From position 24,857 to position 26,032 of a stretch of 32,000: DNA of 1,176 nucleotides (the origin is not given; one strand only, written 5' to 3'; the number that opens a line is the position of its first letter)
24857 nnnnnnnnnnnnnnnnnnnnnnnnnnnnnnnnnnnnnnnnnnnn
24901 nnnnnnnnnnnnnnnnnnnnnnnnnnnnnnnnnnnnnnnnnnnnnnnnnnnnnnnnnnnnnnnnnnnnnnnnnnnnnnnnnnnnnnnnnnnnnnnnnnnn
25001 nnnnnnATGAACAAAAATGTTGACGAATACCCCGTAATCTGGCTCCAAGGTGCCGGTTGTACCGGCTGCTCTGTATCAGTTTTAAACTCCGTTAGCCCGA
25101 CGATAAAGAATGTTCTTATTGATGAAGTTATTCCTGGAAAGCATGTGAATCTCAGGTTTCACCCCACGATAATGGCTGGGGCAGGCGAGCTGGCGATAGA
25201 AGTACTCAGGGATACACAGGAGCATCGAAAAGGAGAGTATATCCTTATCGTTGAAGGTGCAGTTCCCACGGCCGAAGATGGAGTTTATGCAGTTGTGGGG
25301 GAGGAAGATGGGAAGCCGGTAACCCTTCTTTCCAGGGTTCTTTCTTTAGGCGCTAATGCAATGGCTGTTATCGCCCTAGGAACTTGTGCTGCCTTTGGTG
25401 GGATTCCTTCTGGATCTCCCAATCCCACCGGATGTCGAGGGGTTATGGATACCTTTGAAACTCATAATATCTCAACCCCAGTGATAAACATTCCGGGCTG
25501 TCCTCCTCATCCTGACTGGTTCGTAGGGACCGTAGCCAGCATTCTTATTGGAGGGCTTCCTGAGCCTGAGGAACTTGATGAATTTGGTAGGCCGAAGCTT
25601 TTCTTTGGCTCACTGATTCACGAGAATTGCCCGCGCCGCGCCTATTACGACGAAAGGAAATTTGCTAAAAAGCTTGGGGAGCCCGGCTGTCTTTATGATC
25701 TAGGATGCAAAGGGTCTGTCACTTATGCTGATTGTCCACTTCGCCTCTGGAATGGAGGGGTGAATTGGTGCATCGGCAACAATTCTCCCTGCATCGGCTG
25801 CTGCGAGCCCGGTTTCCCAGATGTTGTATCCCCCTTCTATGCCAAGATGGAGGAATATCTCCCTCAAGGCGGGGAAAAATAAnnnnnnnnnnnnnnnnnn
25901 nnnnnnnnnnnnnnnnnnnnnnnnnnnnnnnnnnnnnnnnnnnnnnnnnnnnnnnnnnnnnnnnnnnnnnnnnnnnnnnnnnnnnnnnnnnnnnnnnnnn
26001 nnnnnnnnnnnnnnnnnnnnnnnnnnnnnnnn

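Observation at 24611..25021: Recombination scar: a metF 5' end fused to a frameshifted cooC-like 3' end, with 92-nt direct repeats bracketing the hydrogenase cassette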

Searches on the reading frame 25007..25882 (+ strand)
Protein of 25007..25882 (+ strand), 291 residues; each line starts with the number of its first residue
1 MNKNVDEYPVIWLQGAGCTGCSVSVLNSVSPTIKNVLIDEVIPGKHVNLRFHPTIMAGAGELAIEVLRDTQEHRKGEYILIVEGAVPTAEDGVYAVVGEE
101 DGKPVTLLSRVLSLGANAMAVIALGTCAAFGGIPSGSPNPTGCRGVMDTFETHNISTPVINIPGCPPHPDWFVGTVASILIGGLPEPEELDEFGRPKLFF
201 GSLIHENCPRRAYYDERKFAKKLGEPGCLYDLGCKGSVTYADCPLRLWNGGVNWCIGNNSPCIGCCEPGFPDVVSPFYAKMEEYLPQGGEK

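Call 8: search_protein_families(library=pfam, max_evalue=10, proteins=[window:25007-25882:+])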
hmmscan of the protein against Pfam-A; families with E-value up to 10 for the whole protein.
window:25007-25882:+ (291 aa): 2 families
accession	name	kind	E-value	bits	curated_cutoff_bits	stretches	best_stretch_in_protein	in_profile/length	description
PF14720.11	NiFe_hyd_SSU_C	-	4.3e-32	110.8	27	1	200-278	1-80/80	NiFe/NiFeSe hydrogenase small subunit C-terminal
PF01058.29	Oxidored_q6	-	1.2e-26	93.3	27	1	18-178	1-127/128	NADH ubiquinone oxidoreductase, 20 Kd subunit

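Call 9: search_protein_families(library=ncbifam, max_evalue=10, proteins=[window:25007-25882:+])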
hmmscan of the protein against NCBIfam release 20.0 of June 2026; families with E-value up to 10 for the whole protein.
window:25007-25882:+ (291 aa): 12 families
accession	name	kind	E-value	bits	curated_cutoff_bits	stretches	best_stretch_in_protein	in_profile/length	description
NF045520.1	H2_NiFeSe_small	exception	6.1e-105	351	470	1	5-279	37-313/314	NiFeSe hydrogenase small subunit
TIGR00391.1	hydA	subfamily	1.5e-69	234.9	179.5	1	4-279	47-310/365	hydrogenase small subunit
NF007779.0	PRK10468.1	equivalog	3.6e-58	197.3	659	1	6-269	47-299/372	hydrogenase 2 small subunit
TIGR03294.1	FrhG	equivalog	4.1e-06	26.7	245.5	1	111-181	71-142/228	coenzyme F420 hydrogenase subunit gamma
NF045875.1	F420_non_VhuG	exception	0.00012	21.5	450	2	117-135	77-95/286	F420-non-reducing hydrogenase subunit VhuG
TIGR01957.1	nuoB_fam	subfamily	0.0021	18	142.7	1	85-176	53-135/145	NADH-quinone oxidoreductase subunit B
NF011392.0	PRK14817.1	equivalog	0.0032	17.2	271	1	93-172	79-149/182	NADH-quinone oxidoreductase subunit B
NF011391.0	PRK14816.1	equivalog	0.0049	16.5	283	1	95-173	97-167/196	NADH-quinone oxidoreductase subunit B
NF005012.1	PRK06411.1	subfamily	0.0067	16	116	1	95-176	78-151/166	NADH-quinone oxidoreductase subunit NuoB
NF011395.0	PRK14820.1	equivalog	0.0086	15.8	263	1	96-177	79-151/180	NADH-quinone oxidoreductase subunit B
NF011394.0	PRK14819.1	equivalog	0.14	11.6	312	1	110-173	91-146/264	NADH-quinone oxidoreductase subunit B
NF040836.1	sulfhyd_HydD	equivalog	0.43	9.7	500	0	113-135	74-96/261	NADPH-dependent hydrogenase/sulfhydrogenase 1 subunit delta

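Call 10: find_related_loci(query=window:25007-25882:+, collection=genome_contigs, flank=10000)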
Query window:25007-25882:+ (291 aa) in genome_contigs; peptide patterns used: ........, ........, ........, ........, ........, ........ (x = any residue, [..] = any of these).
115 stretches matched a pattern; 2 encode a relative of the query (tblastn E <= 1e-3); 2 distinct loci.
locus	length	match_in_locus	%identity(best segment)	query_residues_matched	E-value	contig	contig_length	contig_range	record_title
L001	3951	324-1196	99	1-291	0e+0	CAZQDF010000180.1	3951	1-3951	MAG TPA_asm: uncultured Dehalococcoidales bacterium isolate binchicken_co89_80 genome assembly, contig: NODE_51539_lengt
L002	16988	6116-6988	86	1-291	5e-175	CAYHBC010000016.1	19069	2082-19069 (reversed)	MAG TPA_asm: uncultured Dehalococcoidales bacterium isolate ERP119294_co3_111 genome assembly, contig: NODE_1697_length_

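Call 25: find_related_loci(query=window:25007-25882:+, collection=metagenome_contigs, flank=10000)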
Query window:25007-25882:+ (291 aa) in metagenome_contigs; peptide patterns used: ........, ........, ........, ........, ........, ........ (x = any residue, [..] = any of these).
180 stretches matched a pattern; 8 encode a relative of the query (tblastn E <= 1e-3); 8 distinct loci.
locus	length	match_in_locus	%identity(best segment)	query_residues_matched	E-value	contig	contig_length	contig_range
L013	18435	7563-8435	99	1-291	0e+0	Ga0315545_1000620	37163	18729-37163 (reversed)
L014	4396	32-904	85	1-291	4e-176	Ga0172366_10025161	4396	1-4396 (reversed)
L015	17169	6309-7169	83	1-287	2e-162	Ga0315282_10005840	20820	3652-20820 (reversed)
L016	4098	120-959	72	2-281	4e-148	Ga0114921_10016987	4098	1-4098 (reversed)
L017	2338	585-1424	65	4-283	1e-137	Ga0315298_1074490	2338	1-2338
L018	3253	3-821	65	11-283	5e-133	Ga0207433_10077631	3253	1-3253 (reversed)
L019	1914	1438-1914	84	1-159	9e-93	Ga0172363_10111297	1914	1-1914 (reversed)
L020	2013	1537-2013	83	1-159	2e-90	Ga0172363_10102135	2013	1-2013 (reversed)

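Call 55: search_protein_families(library=ncbifam, max_evalue=0.001, proteins=[L002:5326-6093:+])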
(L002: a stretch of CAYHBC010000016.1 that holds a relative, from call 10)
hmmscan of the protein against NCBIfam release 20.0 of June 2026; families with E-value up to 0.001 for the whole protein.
L002:5326-6093:+ (255 aa): 8 families
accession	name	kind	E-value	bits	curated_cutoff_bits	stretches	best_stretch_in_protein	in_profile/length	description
TIGR01969.1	minD_arch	subfamily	9.2e-18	64.3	201.75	2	116-254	96-231/251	cell division ATPase MinD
TIGR01968.1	minD_bact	equivalog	8.3e-13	48.3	212.9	1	119-253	102-236/261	septum site-determining protein MinD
TIGR03371.1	cellulose_yhjQ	equivalog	4.3e-12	46.1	157.85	1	4-197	3-181/246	cellulose biosynthesis protein BcsQ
TIGR03815.1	CpaE_hom_Actino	equivalog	5.9e-09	35.5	154.45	1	7-243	117-330/340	septum site-determining protein Ssd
NF041546.1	ParA_partition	equivalog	2.4e-08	33.7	180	0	8-41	6-40/203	ParA family partition ATPase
NF033200.1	F430_CfbC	exception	0.0002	20.8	402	0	3-47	1-46/260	Ni-sirohydrochlorin a,c-diamide reductive cyclase ATP-dependent reductase subunit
NF047398.1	AAA_KGGVGR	domain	0.0003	21.2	90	0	8-38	9-40/190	KGGVGR-motif variant AAA ATPase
TIGR04291.1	arsen_driv_ArsA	equivalog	0.00072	18.4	650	0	7-53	8-55/565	arsenical pump-driving ATPase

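Call 56: search_solved_structures(query=L002:5326-6093:+, max_evalue=0.001)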
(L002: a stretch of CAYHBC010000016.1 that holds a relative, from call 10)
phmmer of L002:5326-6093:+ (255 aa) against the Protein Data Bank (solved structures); distinct sequences matched with E-value up to 0.001: 15.
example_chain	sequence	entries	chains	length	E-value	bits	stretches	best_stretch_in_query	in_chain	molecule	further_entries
3kje_A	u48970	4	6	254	2.8e-24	89.3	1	5-233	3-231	CO dehydrogenase/acetyl-CoA synthase complex, accessory protein CooC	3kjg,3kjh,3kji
1ion_A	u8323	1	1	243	1.3e-13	54.3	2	124-239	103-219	PROBABLE CELL DIVISION INHIBITOR MIND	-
1g3q_A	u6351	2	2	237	6e-13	52.2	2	127-240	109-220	CELL DIVISION INHIBITOR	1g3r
1hyq_A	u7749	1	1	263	1.9e-09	40.8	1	115-253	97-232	CELL DIVISION INHIBITOR (MIND-1)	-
4v03_A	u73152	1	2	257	1.9e-08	37.5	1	6-248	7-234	SITE-DETERMINING PROTEIN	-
3ea0_A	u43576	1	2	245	1.3e-07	34.8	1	130-240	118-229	ATPase, ParA family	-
4v02_A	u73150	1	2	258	2.4e-07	33.9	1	6-248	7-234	SITE-DETERMINING PROTEIN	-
9nbl_A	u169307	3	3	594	3.3e-07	33.4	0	5-60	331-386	Arsenite transporter ATPase-like protein,arsA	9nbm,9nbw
9nbo_A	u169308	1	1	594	7.3e-06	29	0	5-60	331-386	Arsenite transporter ATPase-like protein,arsA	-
6non_A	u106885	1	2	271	9.7e-06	28.6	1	4-70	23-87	Cobyrinic acid ac-diamide synthase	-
1f48_A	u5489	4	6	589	1e-05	28.5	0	7-48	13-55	ARSENITE-TRANSLOCATING ATPASE | ARSENICAL PUMP-DRIVING ATPASE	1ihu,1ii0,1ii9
6noo_A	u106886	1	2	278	1e-05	28.5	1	4-70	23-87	Maintenance of carboxysome positioning A protein, MCDA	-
3zq6_A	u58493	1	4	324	4.8e-05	26.3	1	3-100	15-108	PUTATIVE ARSENICAL PUMP-DRIVING ATPASE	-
6nop_B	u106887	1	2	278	0.00014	24.8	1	4-70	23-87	Cobyrinic acid ac-diamide synthase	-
5zme_A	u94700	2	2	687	0.00018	24.4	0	4-49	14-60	ATPase ARSA1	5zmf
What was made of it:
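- Closest known: CooC, the nickel-insertion ATPase for CO dehydrogenase. Same: The intact orthologues of the remnant match CooC over residues 5-233 (E 3e-24, call 56).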
